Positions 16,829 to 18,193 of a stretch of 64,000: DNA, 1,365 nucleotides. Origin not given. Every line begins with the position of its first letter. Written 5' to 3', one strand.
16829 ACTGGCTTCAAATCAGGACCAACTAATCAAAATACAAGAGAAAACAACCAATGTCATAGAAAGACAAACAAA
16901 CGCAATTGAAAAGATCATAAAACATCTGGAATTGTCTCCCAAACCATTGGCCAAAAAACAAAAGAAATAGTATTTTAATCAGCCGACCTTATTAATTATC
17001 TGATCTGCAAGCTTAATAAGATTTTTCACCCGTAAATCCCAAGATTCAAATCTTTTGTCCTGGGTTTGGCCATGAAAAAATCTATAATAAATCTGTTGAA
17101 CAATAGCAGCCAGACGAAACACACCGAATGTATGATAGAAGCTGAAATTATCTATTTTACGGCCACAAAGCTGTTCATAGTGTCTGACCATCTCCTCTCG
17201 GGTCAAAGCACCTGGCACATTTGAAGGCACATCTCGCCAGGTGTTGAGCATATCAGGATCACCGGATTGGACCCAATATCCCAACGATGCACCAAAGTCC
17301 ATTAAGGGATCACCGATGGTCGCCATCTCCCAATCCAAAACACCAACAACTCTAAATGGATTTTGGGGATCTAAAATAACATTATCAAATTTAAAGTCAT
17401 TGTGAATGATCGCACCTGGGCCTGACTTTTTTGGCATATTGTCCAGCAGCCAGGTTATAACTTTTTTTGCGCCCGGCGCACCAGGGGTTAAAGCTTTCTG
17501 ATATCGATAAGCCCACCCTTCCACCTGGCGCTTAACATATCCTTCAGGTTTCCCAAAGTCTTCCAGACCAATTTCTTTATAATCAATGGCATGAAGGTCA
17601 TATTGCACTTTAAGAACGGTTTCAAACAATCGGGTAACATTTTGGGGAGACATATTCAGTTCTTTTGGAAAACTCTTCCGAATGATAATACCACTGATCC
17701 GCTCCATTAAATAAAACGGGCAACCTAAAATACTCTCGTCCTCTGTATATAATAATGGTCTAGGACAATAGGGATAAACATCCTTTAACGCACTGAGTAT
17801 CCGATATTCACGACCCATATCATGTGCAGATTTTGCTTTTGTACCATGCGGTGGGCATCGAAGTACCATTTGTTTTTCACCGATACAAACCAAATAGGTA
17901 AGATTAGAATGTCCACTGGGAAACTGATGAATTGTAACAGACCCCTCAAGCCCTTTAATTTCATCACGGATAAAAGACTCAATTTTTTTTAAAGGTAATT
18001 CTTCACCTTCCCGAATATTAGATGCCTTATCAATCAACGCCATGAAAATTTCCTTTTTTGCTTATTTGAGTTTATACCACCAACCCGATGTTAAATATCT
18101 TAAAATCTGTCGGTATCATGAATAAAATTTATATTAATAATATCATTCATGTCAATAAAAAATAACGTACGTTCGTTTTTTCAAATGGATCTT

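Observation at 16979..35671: The gene set suggests 4-hydroxyacyl-CoA catabolism by two mechanistically different routes in one regulon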

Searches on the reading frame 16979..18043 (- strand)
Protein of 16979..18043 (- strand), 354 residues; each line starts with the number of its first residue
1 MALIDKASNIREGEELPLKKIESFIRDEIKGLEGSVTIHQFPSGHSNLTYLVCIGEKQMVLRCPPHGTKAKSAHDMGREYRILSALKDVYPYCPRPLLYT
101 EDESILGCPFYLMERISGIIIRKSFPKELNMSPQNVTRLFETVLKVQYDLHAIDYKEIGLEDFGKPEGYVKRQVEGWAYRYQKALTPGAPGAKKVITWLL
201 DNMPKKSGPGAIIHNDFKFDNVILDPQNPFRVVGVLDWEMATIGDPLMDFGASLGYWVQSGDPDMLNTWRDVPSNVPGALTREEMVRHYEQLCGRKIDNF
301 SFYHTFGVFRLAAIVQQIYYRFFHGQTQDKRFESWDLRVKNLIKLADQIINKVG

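Call 3: search_protein_families(library=pfam, proteins=[window:16979-18043:-])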
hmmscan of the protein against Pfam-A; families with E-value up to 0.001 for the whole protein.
window:16979-18043:- (354 aa): 1 family
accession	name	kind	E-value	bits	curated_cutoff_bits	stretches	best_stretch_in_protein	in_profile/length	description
PF01636.29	APH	-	2e-47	162.4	23.2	1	37-268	1-224/239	Phosphotransferase enzyme family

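Call 5: search_protein_families(library=ncbifam, proteins=[window:16979-18043:-], max_evalue=0.00001)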
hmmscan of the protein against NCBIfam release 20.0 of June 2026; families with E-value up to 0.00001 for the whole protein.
window:16979-18043:- (354 aa): 2 families
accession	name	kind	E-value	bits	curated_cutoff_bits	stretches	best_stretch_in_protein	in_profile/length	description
TIGR02721.1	ycfN_thiK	equivalog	4.9e-07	29.1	299.45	1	41-252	4-184/256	thiamine kinase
NF038156.1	lant_syn_V_LxmK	equivalog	2.5e-06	26.8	315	1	209-289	190-265/347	class V lanthionine synthetase subunit LxmK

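Call 7: search_solved_structures(query=window:16979-18043:-, max_evalue=0.001, show_alignments=2)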
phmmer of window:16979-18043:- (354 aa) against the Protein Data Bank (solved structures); distinct sequences matched with E-value up to 0.001: 7.
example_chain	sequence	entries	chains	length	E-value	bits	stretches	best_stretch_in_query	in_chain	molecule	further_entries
9o56_A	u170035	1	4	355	8.9e-98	330.8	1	9-347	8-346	Aminoglycoside phosphotransferase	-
3dxp_A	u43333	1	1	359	3e-51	177.7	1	15-328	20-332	putative acyl-CoA dehydrogenase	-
8v3v_A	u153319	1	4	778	2e-49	171.7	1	16-328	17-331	Acyl-Coenzyme A dehydrogenase family, member 11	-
8v3u_A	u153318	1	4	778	2.6e-48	168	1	16-328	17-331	Acyl-Coenzyme A dehydrogenase family, member 11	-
9fsg_A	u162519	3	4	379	7.6e-11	44.8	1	97-323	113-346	Aminoglycoside phosphotransferase-like protein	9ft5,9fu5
5igh_A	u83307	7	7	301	0.00015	24.1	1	57-270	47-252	Macrolide 2'-phosphotransferase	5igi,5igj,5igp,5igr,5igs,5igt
8i80_B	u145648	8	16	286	0.00015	24.1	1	78-256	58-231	Viomycin kinase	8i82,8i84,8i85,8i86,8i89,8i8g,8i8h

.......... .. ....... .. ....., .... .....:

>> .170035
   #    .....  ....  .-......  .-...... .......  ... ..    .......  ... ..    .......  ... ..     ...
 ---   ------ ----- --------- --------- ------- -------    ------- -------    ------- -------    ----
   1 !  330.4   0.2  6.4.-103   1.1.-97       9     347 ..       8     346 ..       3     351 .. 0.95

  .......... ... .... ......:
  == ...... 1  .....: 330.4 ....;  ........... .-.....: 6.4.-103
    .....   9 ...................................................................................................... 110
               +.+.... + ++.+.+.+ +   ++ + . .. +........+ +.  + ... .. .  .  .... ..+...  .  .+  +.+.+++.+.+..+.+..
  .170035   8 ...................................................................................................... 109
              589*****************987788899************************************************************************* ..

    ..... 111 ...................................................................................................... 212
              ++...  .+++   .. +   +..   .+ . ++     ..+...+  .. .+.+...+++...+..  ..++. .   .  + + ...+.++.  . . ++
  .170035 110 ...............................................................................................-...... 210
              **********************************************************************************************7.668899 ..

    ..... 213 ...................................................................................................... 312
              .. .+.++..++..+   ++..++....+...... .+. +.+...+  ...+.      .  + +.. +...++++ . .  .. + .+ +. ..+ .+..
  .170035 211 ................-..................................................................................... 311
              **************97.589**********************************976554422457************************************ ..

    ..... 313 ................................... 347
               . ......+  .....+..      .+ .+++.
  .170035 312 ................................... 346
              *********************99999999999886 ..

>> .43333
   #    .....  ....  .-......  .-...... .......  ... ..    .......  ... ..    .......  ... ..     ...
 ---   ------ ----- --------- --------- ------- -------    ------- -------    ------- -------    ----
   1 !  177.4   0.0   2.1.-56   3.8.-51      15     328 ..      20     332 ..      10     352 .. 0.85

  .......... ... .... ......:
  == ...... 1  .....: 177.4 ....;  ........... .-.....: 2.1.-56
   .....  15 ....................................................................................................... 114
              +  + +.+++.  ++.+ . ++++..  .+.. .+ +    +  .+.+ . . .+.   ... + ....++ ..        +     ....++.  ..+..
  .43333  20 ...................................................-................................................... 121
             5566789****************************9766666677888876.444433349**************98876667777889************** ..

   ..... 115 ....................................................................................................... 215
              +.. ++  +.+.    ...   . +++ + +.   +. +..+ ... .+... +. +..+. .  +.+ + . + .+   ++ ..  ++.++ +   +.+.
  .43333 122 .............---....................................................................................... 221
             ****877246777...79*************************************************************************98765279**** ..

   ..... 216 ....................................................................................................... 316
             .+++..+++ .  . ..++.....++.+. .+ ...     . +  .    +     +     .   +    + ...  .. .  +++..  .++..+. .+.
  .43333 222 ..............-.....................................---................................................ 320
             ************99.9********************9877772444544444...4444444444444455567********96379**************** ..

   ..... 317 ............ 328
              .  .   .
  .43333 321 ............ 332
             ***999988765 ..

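Call 15: find_homologous_proteins(query=window:16979-18043:-, max_evalue=1e-20)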
Query window:16979-18043:- (354 aa): 7999 proteins with E <= 1e-20 among 8000 candidates; the best 120 are listed.
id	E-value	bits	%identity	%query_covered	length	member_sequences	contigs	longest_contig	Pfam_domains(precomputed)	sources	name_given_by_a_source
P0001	6.9e-245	830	100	100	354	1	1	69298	PF01636.30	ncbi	-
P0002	5.6e-187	639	76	99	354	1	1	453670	PF01636.30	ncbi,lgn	-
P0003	6.7e-180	616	73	100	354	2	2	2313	PF01636.30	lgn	-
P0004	2.3e-171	588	70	100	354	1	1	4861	PF01636.30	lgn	-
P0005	2.5e-162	558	66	99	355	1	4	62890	PF01636.30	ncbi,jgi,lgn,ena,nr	ncbi:MAG: phosphotransferase family protein [Proteobacteria bacterium]|nr:phosphotransferase family 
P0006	5.8e-162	557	67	99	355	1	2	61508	PF01636.30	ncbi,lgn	-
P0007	1.2e-161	556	66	99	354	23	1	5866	PF01636.30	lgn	-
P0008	1.2e-160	553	66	99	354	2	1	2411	PF01636.30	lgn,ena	-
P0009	1.9e-160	552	66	99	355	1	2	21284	PF01636.30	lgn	-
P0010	2.3e-160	552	66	99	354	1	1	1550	PF01636.30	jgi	-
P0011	7.9e-160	550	65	98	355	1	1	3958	PF01636.30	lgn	-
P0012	1.2e-159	549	66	98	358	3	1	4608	PF01636.30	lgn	-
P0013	1.3e-158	546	66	99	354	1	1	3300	PF01636.30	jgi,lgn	-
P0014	2.4e-158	545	65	100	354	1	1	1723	PF01636.30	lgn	-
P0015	3.0e-157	541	64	100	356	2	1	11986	PF01636.30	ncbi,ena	-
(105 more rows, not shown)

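Call 20: find_related_loci(query=A1, collection=genome_contigs, flank=10000)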
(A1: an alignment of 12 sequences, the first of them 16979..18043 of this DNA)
Query A1 (354 aa) in genome_contigs; peptide patterns used: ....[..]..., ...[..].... (x = any residue, [..] = any of these).
600 stretches matched a pattern (row limit reached: there are more); 595 encode a relative of the query (tblastn E <= 1e-3); the best 80 are kept; 80 distinct loci.
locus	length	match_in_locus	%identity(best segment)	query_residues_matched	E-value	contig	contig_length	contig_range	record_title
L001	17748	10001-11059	58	1-353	1e-146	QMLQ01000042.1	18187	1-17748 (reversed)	MAG: Deltaproteobacteria bacterium isolate B46_G9 B46_Guay9_scaffold_02134, whole genome shotgun sequence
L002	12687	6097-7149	59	1-351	1e-146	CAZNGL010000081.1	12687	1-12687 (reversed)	MAG TPA_asm: uncultured Bacteriovoracaceae bacterium isolate binchicken_co43_352 genome assembly, contig: NODE_8888_leng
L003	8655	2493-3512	60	5-344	2e-146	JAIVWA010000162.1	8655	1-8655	MAG: Gammaproteobacteria bacterium isolate HYP3_UM_18 NODE_882_length_8655_cov_0.835249, whole genome shotgun sequence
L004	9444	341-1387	59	2-350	2e-146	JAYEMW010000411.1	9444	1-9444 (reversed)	MAG: Thermodesulfobacteriota bacterium isolate MAG071 MAG071_411, whole genome shotgun sequence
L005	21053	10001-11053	58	1-351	4e-144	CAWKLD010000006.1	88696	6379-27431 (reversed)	MAG: uncultured delta proteobacterium isolate MFD04716.bin.2.216 genome assembly, contig: contig_25354, whole genome sho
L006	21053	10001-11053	58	1-351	9e-144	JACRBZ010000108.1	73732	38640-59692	MAG: Deltaproteobacteria bacterium isolate NC_groundwater_1633_Pr3_B-0.1um_51_17 SR-2_scaffold_141_4150141, whole genome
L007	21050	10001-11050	57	3-352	3e-143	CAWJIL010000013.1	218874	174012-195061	MAG: uncultured delta proteobacterium isolate MFD03804.bin.1.170 genome assembly, contig: contig_38372, whole genome sho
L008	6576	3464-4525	57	1-354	4e-143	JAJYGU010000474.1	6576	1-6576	MAG: Planctomycetota bacterium isolate DBS1-3.bin21 NODE_26516_length_6576_cov_1.25353, whole genome shotgun sequence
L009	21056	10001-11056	57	1-352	1e-142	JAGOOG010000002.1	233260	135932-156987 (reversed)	MAG: Deltaproteobacteria bacterium isolate Go_SlDig_bin_434 Go_SlDig_64_length_233260_cov_117.217232, whole genome shotg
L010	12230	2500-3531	58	1-344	1e-142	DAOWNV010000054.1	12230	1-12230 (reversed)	MAG TPA_asm: Desulfosarcina sp. isolate CSMAG_3037 CSMAG_3037_k141_2330374_length_12230_cov_197.1307, whole genome shotg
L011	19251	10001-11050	57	3-352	4e-142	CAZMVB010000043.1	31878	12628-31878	MAG TPA_asm: uncultured Desulfarculales bacterium isolate binchicken_co178_57 genome assembly, contig: NODE_2058_length_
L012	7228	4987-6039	56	1-351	5e-141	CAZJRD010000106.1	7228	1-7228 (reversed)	MAG TPA_asm: uncultured Desulfobacteraceae bacterium isolate binchicken_co81_476 genome assembly, contig: NODE_18377_len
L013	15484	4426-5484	59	1-353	8e-141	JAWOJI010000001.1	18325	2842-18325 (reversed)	MAG: Desulfatiglandales bacterium isolate CWP6-1.bin.96 k191_2118840, whole genome shotgun sequence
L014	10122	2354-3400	57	4-352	9e-141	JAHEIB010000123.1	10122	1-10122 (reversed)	MAG: Deltaproteobacteria bacterium isolate Ww484 NODE_16845_length_10122_cov_5.283072, whole genome shotgun sequence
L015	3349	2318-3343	58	1-342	6e-145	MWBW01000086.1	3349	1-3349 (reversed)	MAG: Firmicutes bacterium ADurb.Bin248 BWY35_contig000086, whole genome shotgun sequence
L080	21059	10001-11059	52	1-352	2e-121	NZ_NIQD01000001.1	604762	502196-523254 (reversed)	Pseudomonas paraeruginosa strain ATCC 9027 NODE_1_length_604762_cov_54.7973, whole genome shotgun sequence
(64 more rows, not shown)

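Call 24: search_solved_structures(query=L009:8037-9281:+, max_evalue=1e-20, show_alignments=1)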
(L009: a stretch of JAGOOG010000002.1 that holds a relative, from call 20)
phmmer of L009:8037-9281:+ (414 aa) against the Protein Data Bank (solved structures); distinct sequences matched with E-value up to 1e-20: 60.
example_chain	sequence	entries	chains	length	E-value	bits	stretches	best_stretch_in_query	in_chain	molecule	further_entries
2wbi_A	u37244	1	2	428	1.5e-85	291.1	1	49-411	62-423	ACYL-COA DEHYDROGENASE FAMILY MEMBER 11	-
8v3u_A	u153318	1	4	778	3.6e-83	283.3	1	54-411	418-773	Acyl-Coenzyme A dehydrogenase family, member 11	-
8v3v_A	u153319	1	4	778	1.8e-82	281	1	54-411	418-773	Acyl-Coenzyme A dehydrogenase family, member 11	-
4hr3_A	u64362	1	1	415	3.5e-79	270.1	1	51-408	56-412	Putative acyl-CoA dehydrogenase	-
1ukw_A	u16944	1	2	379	3.6e-47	164.7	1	14-405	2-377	acyl-CoA dehydrogenase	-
5ol2_C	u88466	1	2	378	3.1e-46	161.6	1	29-405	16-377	Acyl-CoA dehydrogenase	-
4l1f_A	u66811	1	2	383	9.9e-42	146.8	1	13-408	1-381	Acyl-CoA dehydrogenase domain protein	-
4m9a_A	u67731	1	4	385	4.1e-41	144.8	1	73-403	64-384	Acyl-CoA dehydrogenase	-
2vig_A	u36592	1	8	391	1.1e-40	143.3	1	15-409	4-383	SHORT-CHAIN SPECIFIC ACYL-COA DEHYDROGENASE,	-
7y0a_A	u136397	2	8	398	1.9e-40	142.6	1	15-409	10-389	Short-chain specific acyl-CoA dehydrogenase, mitochondrial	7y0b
8sgs_A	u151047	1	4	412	2.8e-40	142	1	14-409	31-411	Short-chain specific acyl-CoA dehydrogenase, mitochondrial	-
4n5f_A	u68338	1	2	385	2e-39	139.2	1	73-403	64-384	Putative acyl-CoA dehydrogenase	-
8i4p_A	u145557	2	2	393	3.6e-39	138.3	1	56-409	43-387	Acyl-CoA dehydrogenase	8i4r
1jqi_A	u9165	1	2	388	3.8e-39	138.3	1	15-409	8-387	short chain acyl-CoA dehydrogenase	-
1udy_A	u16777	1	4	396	9.5e-39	137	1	6-408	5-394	Acyl-CoA dehydrogenase, medium-chain specific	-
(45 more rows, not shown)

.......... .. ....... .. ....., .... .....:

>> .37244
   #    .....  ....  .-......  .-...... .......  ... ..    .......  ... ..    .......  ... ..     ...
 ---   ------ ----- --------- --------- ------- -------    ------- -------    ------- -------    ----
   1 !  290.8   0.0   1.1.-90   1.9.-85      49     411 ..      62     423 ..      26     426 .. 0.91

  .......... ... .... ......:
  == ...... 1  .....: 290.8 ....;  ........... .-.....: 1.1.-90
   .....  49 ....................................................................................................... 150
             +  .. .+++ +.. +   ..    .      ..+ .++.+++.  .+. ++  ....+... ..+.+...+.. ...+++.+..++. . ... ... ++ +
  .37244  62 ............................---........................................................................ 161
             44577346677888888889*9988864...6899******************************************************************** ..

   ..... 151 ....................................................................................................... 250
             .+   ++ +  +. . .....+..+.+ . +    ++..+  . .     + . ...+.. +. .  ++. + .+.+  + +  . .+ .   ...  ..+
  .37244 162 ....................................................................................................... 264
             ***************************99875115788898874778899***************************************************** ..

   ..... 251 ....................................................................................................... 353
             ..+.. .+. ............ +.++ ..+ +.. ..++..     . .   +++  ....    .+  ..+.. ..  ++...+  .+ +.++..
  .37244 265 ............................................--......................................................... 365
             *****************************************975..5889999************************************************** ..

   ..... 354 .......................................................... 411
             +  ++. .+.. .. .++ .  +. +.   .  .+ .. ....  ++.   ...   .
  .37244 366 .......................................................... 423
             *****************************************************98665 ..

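Call 25: search_protein_families(library=pfam, proteins=[L009:8037-9281:+, L009:11907-12830:+, L009:12864-13946:+, L009:13956-15344:+, L009:15345-16520:+, L080:7398-8423:-, L080:6347-7339:-, L080:4924-6066:-, L080:12001-12759:-, L080:14456-15670:+])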
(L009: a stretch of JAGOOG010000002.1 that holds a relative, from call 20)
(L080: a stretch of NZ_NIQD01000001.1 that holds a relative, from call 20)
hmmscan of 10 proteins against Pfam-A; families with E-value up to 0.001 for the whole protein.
L009:8037-9281:+ (414 aa): 4 families
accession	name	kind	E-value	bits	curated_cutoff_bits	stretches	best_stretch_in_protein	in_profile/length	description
PF00441.29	Acyl-CoA_dh_1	-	1.7e-37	129.3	22.4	1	252-405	1-150/150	Acyl-CoA dehydrogenase, C-terminal domain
PF02770.24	Acyl-CoA_dh_M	-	2.7e-16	60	33.3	1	140-238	1-95/97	Acyl-CoA dehydrogenase, middle domain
PF02771.21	Acyl-CoA_dh_N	-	1.8e-14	54.5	22.9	1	21-136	4-113/113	Acyl-CoA dehydrogenase, N-terminal domain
PF08028.16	Acyl-CoA_dh_2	-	8.1e-13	49.2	22.7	1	269-392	3-132/134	Acyl-CoA dehydrogenase, C-terminal domain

L009:11907-12830:+ (307 aa): 3 families
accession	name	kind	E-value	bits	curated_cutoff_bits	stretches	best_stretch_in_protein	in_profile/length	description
PF02737.24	3HCDH_N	-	2.8e-40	138.6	22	1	8-184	1-177/180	3-hydroxyacyl-CoA dehydrogenase, NAD binding domain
PF00725.27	3HCDH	-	4e-22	79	22.1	1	190-287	1-97/97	3-hydroxyacyl-CoA dehydrogenase, C-terminal domain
PF03446.21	NAD_binding_2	-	2.2e-06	28.2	21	1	11-122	4-94/161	NAD binding domain of 6-phosphogluconate dehydrogenase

L009:12864-13946:+ (360 aa): 2 families
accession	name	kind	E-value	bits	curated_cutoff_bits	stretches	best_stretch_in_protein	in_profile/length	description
PF02754.22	CCG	-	8.1e-08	32.7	20.6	1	251-336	1-84/85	Cysteine-rich domain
PF13237.11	Fer4_10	-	0.00025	21.3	25.5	1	25-84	2-53/53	4Fe-4S dicluster domain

L009:13956-15344:+ (462 aa): 2 families
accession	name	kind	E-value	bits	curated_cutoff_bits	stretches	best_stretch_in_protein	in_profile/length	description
PF01565.28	FAD_binding_4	-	8.5e-31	107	26.4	1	41-182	1-139/139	FAD binding domain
PF02913.24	FAD-oxidase_C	-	7.4e-09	36.1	21.2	1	344-458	134-247/248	FAD linked oxidases, C-terminal domain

L009:15345-16520:+ (391 aa): 2 families
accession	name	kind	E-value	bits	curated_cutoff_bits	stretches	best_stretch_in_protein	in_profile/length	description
PF02754.22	CCG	-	2.5e-18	66.4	20.6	1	270-359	1-84/85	Cysteine-rich domain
PF13183.11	Fer4_8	-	3.2e-08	34.4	27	1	9-80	2-64/68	4Fe-4S dicluster domain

L080:7398-8423:- (341 aa): 2 families
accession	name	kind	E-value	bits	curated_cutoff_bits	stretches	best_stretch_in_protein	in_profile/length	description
PF08496.15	Peptidase_S49_N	-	2.4e-55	187.1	27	1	2-148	1-147/147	Peptidase family S49 N-terminal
PF01343.23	Peptidase_S49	-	4.5e-44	150.6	24.9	1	152-300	3-153/154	Peptidase family S49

L080:6347-7339:- (330 aa): 2 families
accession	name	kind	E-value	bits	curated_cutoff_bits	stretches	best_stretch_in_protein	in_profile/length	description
PF08240.17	ADH_N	-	9.4e-16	58.4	23.5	1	31-117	2-103/104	Alcohol dehydrogenase GroES-like domain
PF00107.32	ADH_zinc_N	-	2.7e-12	47.2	31.8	1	162-273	1-114/129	Zinc-binding dehydrogenase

L080:4924-6066:- (380 aa): 0 families

L080:12001-12759:- (252 aa): 6 families
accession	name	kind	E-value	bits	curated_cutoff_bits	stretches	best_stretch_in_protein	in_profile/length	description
PF13561.12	adh_short_C2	-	2.1e-55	188.3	27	1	17-248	6-235/236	Enoyl-(Acyl carrier protein) reductase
PF00106.31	adh_short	-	1e-46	159.4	26.6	1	10-193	3-185/195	short chain dehydrogenase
PF08659.16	KR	-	8.5e-10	39.3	22.6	1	10-181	3-173/180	KR domain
PF01370.27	Epimerase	-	2e-05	24.6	20.9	1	10-72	1-61/240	NAD dependent epimerase/dehydratase family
PF13460.12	NAD_binding_10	-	0.00028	21.2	27.2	1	14-71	1-58/184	NAD(P)H-binding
PF23441.1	SDR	-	0.00053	19.9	27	0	11-247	11-254/258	SDR-like rossmann domain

L080:14456-15670:+ (404 aa): 0 families
